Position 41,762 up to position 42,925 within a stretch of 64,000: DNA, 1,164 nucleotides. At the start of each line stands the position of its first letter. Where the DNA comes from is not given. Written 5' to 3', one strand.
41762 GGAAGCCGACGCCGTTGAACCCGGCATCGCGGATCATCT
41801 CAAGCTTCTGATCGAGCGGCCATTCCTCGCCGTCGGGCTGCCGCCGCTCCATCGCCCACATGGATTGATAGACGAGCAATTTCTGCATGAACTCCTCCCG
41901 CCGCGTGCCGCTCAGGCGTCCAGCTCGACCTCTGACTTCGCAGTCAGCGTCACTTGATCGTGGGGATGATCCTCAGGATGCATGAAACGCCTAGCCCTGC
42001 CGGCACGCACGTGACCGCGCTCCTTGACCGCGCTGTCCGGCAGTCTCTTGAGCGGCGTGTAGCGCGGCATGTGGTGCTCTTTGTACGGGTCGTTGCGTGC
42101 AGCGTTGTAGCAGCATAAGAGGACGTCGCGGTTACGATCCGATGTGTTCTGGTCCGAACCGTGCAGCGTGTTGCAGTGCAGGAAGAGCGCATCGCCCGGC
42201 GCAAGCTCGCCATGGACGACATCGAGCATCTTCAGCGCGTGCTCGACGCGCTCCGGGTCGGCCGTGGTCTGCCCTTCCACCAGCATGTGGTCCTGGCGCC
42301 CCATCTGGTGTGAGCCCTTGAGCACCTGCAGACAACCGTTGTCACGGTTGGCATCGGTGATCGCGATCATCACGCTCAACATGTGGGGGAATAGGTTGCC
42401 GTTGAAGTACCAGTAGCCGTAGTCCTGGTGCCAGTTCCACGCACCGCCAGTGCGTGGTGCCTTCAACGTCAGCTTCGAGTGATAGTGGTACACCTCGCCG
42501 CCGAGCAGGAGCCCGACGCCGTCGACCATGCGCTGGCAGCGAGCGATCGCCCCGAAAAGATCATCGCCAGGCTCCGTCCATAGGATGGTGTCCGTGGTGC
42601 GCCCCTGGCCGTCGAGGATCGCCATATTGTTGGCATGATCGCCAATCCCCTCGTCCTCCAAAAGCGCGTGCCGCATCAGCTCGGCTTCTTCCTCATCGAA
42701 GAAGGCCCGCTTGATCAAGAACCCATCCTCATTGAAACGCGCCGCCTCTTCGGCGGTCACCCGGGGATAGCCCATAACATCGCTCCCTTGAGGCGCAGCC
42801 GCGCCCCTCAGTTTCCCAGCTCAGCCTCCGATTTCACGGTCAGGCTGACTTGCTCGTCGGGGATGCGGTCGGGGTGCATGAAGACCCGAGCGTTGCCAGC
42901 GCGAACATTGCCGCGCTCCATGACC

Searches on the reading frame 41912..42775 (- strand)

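Call 25: search_protein_families(library=pfam, proteins=[window:41912-42775:-], max_evalue=0.01)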
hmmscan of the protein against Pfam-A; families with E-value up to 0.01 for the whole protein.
window:41912-42775:- (287 aa): 1 family
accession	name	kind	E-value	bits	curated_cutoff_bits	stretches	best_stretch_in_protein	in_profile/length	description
PF05721.19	PhyH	-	3.6e-34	119.4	22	1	14-216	1-211/213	Phytanoyl-CoA dioxygenase (PhyH)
